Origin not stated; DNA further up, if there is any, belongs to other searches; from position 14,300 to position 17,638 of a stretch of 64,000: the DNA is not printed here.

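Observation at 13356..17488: AT-rich two-gene island: a single-chain Type IIG R-M fusion translationally coupled to a Schlafen/AlbA_2-domain protein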

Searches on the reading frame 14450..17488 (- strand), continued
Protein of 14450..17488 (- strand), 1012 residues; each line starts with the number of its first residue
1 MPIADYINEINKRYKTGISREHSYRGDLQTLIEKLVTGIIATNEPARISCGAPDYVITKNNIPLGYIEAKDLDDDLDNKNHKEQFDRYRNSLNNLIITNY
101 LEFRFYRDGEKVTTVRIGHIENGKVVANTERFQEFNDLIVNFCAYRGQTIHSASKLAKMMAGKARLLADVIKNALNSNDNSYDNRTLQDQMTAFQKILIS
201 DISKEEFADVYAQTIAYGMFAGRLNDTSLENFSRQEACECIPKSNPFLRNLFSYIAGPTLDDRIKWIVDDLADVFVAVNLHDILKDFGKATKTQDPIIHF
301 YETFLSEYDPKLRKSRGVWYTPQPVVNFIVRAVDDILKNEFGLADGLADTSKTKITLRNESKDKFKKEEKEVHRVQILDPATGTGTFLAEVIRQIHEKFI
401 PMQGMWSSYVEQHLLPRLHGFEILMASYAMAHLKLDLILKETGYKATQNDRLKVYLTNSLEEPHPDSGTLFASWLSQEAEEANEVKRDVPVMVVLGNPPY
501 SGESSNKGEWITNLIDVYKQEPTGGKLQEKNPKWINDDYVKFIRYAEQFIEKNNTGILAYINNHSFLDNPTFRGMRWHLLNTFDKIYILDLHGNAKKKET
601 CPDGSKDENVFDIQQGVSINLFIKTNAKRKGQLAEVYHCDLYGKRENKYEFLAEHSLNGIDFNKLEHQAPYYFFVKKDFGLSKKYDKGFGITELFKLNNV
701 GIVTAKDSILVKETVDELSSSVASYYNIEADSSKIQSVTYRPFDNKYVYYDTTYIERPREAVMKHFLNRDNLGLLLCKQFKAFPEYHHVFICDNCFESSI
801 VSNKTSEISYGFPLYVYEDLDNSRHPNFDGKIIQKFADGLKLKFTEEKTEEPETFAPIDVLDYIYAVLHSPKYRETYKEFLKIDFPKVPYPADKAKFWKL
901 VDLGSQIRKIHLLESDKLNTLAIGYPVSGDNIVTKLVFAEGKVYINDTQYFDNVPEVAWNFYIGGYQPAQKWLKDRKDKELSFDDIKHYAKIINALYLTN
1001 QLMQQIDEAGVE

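Call 29: find_encoding_contigs(protein=P0057, flank=5000, max_places=3)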
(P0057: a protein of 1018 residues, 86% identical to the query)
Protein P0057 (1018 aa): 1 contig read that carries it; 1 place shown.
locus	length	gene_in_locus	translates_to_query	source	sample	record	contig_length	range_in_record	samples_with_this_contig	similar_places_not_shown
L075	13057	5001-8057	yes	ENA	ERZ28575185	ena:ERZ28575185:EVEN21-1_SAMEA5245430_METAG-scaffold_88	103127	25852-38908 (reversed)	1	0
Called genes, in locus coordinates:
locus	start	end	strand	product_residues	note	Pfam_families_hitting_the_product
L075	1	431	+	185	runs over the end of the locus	PF03167:UDG (weak)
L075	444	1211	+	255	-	PF03796:DnaB_C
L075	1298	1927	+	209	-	-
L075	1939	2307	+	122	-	-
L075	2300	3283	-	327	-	PF15891:Nuc_deoxyri_tr2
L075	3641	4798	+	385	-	PF13784:Fic_N, PF02661:Fic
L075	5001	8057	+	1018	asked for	PF02384:N6_Mtase (weak), PF20473:MmeI_Mtase, PF07669:Eco57I (weak), PF18135:Type_ISP_C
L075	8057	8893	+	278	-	-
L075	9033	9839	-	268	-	PF27470:TfpB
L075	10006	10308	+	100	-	-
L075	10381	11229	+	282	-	PF02498:Bro-N (weak)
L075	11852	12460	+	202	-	-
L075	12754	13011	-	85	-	-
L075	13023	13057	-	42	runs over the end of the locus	-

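Call 30: find_encoding_contigs(protein=P0064, flank=5000, max_places=4)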
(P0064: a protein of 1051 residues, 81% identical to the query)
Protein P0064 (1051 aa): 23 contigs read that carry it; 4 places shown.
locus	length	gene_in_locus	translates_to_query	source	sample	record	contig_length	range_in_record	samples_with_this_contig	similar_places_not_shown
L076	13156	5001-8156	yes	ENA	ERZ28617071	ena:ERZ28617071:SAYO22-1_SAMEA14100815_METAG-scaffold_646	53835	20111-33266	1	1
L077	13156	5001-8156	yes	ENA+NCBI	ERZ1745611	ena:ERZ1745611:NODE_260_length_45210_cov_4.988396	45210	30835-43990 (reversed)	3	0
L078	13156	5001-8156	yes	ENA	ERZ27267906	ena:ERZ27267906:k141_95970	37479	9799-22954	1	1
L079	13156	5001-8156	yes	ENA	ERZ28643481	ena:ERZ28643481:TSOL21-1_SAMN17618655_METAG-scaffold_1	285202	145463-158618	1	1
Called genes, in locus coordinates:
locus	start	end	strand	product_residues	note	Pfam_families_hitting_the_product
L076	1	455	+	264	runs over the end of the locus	-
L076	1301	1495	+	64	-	-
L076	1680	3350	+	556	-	PF00239:Resolvase, PF07508:Recombinase, PF13408:Zn_ribbon_recom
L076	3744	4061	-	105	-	PF12599:DUF3768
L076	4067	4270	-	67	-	-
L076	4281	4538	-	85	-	-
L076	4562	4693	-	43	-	-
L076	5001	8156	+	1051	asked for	PF20473:MmeI_Mtase, PF02384:N6_Mtase (weak), PF07669:Eco57I, PF18135:Type_ISP_C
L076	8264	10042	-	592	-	-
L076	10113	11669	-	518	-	PF00239:Resolvase, PF07508:Recombinase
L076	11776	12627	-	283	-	PF00239:Resolvase, PF07508:Recombinase (weak)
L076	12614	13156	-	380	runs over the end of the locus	-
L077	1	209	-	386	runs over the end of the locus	-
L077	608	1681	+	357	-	PF23343:REP_ORF2-G2P (weak)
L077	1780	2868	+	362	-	PF02661:Fic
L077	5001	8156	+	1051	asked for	PF20473:MmeI_Mtase, PF02384:N6_Mtase (weak), PF07669:Eco57I, PF18135:Type_ISP_C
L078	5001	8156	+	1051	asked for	PF20473:MmeI_Mtase, PF02384:N6_Mtase (weak), PF07669:Eco57I, PF18135:Type_ISP_C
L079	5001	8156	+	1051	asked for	PF20473:MmeI_Mtase, PF02384:N6_Mtase (weak), PF07669:Eco57I, PF18135:Type_ISP_C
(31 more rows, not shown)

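Call 31: find_encoding_contigs(protein=P0097, flank=5000, max_places=3)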
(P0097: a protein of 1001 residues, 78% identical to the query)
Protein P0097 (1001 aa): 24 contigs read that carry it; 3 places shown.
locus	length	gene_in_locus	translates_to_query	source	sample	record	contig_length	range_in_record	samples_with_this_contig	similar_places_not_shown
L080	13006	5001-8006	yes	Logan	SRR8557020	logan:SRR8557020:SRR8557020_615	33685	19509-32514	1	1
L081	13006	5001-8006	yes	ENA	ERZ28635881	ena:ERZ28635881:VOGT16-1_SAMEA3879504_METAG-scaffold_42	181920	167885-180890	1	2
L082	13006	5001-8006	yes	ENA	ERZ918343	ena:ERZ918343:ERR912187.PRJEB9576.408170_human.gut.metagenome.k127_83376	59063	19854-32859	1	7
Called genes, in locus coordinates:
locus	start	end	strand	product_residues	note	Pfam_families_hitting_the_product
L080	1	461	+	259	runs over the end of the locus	-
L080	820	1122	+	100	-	-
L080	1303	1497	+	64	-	-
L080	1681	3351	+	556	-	PF00239:Resolvase, PF07508:Recombinase, PF13408:Zn_ribbon_recom (weak)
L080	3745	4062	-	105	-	PF12599:DUF3768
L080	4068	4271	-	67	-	-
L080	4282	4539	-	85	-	-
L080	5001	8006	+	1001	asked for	PF02384:N6_Mtase (weak), PF20473:MmeI_Mtase, PF07669:Eco57I, PF18135:Type_ISP_C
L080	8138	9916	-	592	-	-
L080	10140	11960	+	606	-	PF20172:DUF6538, PF00589:Phage_integrase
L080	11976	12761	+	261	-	-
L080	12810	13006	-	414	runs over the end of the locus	PF00078:RVT_1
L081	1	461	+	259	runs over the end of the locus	-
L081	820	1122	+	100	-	-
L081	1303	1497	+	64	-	-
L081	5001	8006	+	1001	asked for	PF02384:N6_Mtase (weak), PF20473:MmeI_Mtase, PF07669:Eco57I, PF18135:Type_ISP_C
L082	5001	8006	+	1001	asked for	PF02384:N6_Mtase (weak), PF20473:MmeI_Mtase, PF07669:Eco57I, PF18135:Type_ISP_C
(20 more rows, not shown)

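Call 32: search_protein_families(library=padloc, proteins=[L074:5675-6541:+, L074:6534-9404:+, L075:8057-8893:+, L076:8264-10042:-, L074:1096-1611:+, L074:1738-2121:+, L074:155-1093:+], max_evalue=0.01)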
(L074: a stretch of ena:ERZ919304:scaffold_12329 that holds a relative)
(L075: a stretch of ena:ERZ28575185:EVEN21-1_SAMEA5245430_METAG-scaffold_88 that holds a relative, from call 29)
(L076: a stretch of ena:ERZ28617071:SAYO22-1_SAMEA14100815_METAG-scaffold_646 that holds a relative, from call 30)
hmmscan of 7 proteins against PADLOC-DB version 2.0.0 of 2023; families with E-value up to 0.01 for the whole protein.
L074:5675-6541:+ (288 aa): 0 families

L074:6534-9404:+ (956 aa): 0 families

L075:8057-8893:+ (278 aa): 0 families

L076:8264-10042:- (592 aa): 0 families

L074:1096-1611:+ (171 aa): 30 families (the best 25 are shown)
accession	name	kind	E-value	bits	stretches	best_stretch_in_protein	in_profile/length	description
PDLC03371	MTase_II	-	9.4e-57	190.5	1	4-156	10-162/260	Type II methyltransferase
PDLC03216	MTase_II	-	1e-51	174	1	6-155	13-163/364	Type II methyltransferase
PDLC03738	oMTase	-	2e-46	156.4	1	8-156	24-174/376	orphan methyltransferase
PDLC03302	MTase_II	-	3e-38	130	1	6-155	6-164/626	Type II methyltransferase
PDLC03299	MTase_II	-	1.1e-15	55.9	1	4-151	14-146/296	Type II methyltransferase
PDLC03238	MTase_II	-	1.7e-11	41.8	1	3-88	122-195/428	Type II methyltransferase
PDLC03387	MTase_II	-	2e-11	41.6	2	98-155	132-187/289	Type II methyltransferase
PDLC03252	MTase_II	-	2.8e-11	41.3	2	98-156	211-267/365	Type II methyltransferase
PDLC03265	MTase_II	-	2e-10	38.7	1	9-120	29-128/333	Type II methyltransferase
PDLC03279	MTase_II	-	2.1e-10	37.6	1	4-149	356-497/587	Type II methyltransferase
PDLC03296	MTase_II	-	3.3e-09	34.5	1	7-151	11-152/336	Type II methyltransferase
PDLC03379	MTase_II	-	7.6e-09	33.8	1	9-144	23-159/267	Type II methyltransferase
PDLC03230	MTase_II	-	1.4e-08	32.5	1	4-147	35-169/360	Type II methyltransferase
PDLC04134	mad2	-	2.8e-08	31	1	7-98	343-405/492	mads_2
PDLC03320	MTase_II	-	3.4e-08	31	1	6-149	34-161/289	Type II methyltransferase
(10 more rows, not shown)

L074:1738-2121:+ (127 aa): 0 families

L074:155-1093:+ (312 aa): 20 families
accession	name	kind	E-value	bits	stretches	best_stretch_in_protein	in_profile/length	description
PDLC03294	MTase_II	-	3.7e-90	300.3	1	16-312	3-271/272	Type II methyltransferase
PDLC03735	oMTase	-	2e-88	294.5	1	17-312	7-282/284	orphan methyltransferase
PDLC03729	oMTase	-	1.4e-58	196.6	1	16-308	3-265/275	orphan methyltransferase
PDLC03261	MTase_II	-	1e-57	193.9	1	11-303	16-279/643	Type II methyltransferase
PDLC03266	MTase_II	-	1.6e-47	160.3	1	13-287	10-261/285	Type II methyltransferase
PDLC03247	MTase_II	-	9e-28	95.3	1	19-312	4-265/282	Type II methyltransferase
PDLC03264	MTase_II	-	3.6e-25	86.8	1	17-311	11-282/306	Type II methyltransferase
PDLC03383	MTase_II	-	3.8e-24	83.6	1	18-312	19-313/318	Type II methyltransferase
PDLC03344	MTase_II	-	2.8e-21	74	1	18-185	4-151/154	Type II methyltransferase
PDLC03349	MTase_II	-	3.7e-17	60.4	2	105-238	162-291/374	Type II methyltransferase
PDLC03717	oMTase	-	4.6e-16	57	1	20-227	5-190/285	orphan methyltransferase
PDLC03244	MTase_II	-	3.6e-14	50.6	1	19-234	29-222/295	Type II methyltransferase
PDLC03302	MTase_II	-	7e-14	49.5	1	19-300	361-613/626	Type II methyltransferase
PDLC04018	PD-Lambda-5_B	-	9.7e-14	49.3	1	21-221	8-198/291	-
PDLC03253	MTase_II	-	1.8e-11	42.3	1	17-223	3-182/253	Type II methyltransferase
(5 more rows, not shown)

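Call 33: search_protein_families(library=pfam, proteins=[L074:5675-6541:+, L074:6534-9404:+, L075:8057-8893:+, L076:8264-10042:-], max_evalue=10)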
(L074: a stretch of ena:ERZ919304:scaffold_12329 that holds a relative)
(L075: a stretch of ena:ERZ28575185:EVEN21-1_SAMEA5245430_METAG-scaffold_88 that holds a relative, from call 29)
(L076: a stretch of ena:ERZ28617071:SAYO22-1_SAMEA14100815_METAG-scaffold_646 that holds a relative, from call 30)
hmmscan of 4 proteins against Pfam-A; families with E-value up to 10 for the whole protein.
L074:5675-6541:+ (288 aa): 2 families
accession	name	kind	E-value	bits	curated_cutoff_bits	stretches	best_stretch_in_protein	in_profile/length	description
PF06093.19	Spt4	-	1.3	9.6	25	0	94-112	13-32/77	Spt4/RpoE2 zinc finger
PF04810.20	zf-Sec23_Sec24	-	2.1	8.9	25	1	222-235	23-36/39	Sec23/Sec24 zinc finger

L074:6534-9404:+ (956 aa): 4 families
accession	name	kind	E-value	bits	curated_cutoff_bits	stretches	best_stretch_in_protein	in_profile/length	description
PF01417.26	ENTH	-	0.015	15.7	24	1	162-180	64-82/124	ENTH domain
PF15219.11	TEX12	-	0.077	13.7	27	1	475-503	48-76/85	Testis-expressed 12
PF17035.10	BET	-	0.13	12.8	24.5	0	575-603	12-39/64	Bromodomain extra-terminal - transcription regulation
PF14676.12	FANCI_S2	-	0.75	10.4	37.8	1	82-153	40-113/156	FANCI solenoid 2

L075:8057-8893:+ (278 aa): 4 families
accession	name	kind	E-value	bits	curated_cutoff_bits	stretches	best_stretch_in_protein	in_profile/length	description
PF01757.29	Acyl_transf_3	-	0.08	12.4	31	1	13-128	67-188/326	Acyltransferase domain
PF01925.25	TauE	-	0.085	12.9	32.6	1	5-101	40-114/237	Sulfite exporter TauE/SafE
PF09546.15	Spore_III_AE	-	0.23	11.1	27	1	51-134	33-116/321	Stage III sporulation protein AE (spore_III_AE)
PF02673.24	BacA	-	0.39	10.8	33.4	1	6-96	60-158/257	Bacitracin resistance protein BacA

L076:8264-10042:- (592 aa): 0 families

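Call 56: search_solved_structures(query=window:14450-17488:-, max_evalue=0.001)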
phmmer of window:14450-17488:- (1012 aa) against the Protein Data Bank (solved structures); distinct sequences matched with E-value up to 0.001: 3.
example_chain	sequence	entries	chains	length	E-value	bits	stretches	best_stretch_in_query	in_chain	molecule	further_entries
7lo5_A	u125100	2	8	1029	3.9e-38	134.3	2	366-724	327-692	Site-specific DNA-methyltransferase (adenine-specific)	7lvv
4xqk_A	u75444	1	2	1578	3.3e-37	131.2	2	375-652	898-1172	LlaBIII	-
5ffj_A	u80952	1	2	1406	2.6e-30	108.4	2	287-750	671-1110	Endonuclease and methylase LlaGI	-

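Call 60: search_protein_families(library=padloc, proteins=[L089:5011-6783:+, L089:6785-7843:+], max_evalue=0.001)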
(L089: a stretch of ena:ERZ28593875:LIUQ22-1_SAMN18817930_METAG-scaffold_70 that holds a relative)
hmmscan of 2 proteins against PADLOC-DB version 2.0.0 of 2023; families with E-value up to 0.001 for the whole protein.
L089:5011-6783:+ (590 aa): 23 families
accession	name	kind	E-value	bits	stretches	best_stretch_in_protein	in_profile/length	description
PDLC03602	REase_MTase_IIG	-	4.8e-38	129.2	1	239-553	291-619/637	Type IIG restriction enzyme-methyltransferase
PDLC03608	REase_MTase_IIG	-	3.5e-34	116.3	1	109-506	141-558/614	Type IIG restriction enzyme-methyltransferase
PDLC03021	MTase_I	-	7.3e-32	108.8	1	188-408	82-300/491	Type I methyltransferase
PDLC03616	REase_MTase_IIG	-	1.3e-29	101.1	1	216-494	334-629/721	Type IIG restriction enzyme-methyltransferase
PDLC04134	mad2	-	1e-20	72.1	1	203-494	199-474/492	mads_2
PDLC03025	MTase_I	-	3.4e-20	70.2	1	193-391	83-279/569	Type I methyltransferase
PDLC03026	MTase_I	-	6.5e-18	63.1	1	207-469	80-361/487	Type I methyltransferase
PDLC03030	MTase_I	-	2.2e-16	57.5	1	257-368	314-434/670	Type I methyltransferase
PDLC03031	MTase_I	-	2.8e-16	56.9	1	190-399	99-304/834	Type I methyltransferase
PDLC03248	MTase_II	-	2.5e-12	44.3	1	269-554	6-286/521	Type II methyltransferase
PDLC03018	MTase_I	-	4e-12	43.3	1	91-314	139-348/749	Type I methyltransferase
PDLC03619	REase_MTase_IIG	-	9.4e-11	39.7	1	344-505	1-193/274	Type IIG restriction enzyme-methyltransferase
PDLC03218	MTase_II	-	1.6e-09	34.9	1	270-390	262-382/532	Type II methyltransferase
PDLC03036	MTase_I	-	5.4e-09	33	1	269-402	211-348/635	Type I methyltransferase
PDLC03028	MTase_I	-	3.4e-08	30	1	271-356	895-983/1236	Type I methyltransferase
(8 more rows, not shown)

L089:6785-7843:+ (352 aa): 5 families
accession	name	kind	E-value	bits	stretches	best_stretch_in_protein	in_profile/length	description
PDLC03591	Specificity_II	-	3.2e-42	142.7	1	35-341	29-330/341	Type II specificity subunit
PDLC03593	Specificity_II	-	1.9e-15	54.7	2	8-175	12-175/405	Type II specificity subunit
PDLC03594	Specificity_II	-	5.3e-14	50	1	201-293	7-103/322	Type II specificity subunit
PDLC03131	Specificity_I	-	1.2e-09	36.1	2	199-278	256-335/439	Type I specificity subunit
PDLC03065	Specificity_I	-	0.00053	17.5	1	186-298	194-297/363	Type I specificity subunit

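Call 67: find_related_loci(query=window:14450-17488:-, collection=metagenome_contigs, flank=6000)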
Query window:14450-17488:- (1012 aa) in metagenome_contigs; peptide patterns used: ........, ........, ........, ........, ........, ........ (x = any residue, [..] = any of these).
74 stretches matched a pattern; 28 encode a relative of the query (tblastn E <= 1e-3); 28 distinct loci.
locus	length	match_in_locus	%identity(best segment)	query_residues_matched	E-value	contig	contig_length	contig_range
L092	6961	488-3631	89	1-1009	0e+0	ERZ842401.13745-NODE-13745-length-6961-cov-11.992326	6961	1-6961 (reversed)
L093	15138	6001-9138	81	1-1007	0e+0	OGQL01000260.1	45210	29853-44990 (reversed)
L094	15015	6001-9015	77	1-1007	0e+0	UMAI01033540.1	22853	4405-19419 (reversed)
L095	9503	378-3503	78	1-1011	0e+0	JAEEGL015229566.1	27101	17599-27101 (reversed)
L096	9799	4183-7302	72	1-1007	0e+0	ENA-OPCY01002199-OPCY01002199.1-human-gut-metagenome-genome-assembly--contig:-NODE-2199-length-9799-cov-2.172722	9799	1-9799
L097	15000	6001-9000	78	1-1011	0e+0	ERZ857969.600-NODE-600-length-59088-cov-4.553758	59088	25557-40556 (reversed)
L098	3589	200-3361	59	3-1008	0e+0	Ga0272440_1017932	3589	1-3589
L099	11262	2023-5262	56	1-1003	0e+0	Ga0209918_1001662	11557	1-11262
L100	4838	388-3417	56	3-1007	0e+0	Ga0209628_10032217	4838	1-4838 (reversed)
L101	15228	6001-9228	57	1-1001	0e+0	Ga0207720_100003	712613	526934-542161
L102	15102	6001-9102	53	3-1007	0e+0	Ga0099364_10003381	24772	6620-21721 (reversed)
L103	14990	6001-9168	52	1-1007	0e+0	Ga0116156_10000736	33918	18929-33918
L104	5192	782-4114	51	3-1007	0e+0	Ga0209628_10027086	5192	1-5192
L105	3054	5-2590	56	202-1006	0e+0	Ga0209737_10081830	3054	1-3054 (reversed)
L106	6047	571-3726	47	1-1007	0e+0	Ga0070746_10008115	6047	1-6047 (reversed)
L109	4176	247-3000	46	148-1011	0e+0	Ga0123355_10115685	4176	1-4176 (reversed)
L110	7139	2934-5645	46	183-1008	0e+0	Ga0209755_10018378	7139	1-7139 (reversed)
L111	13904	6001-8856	44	144-1011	0e+0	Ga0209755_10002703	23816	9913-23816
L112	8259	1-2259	51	302-1007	0e+0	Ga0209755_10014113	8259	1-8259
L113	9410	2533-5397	44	148-1011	0e+0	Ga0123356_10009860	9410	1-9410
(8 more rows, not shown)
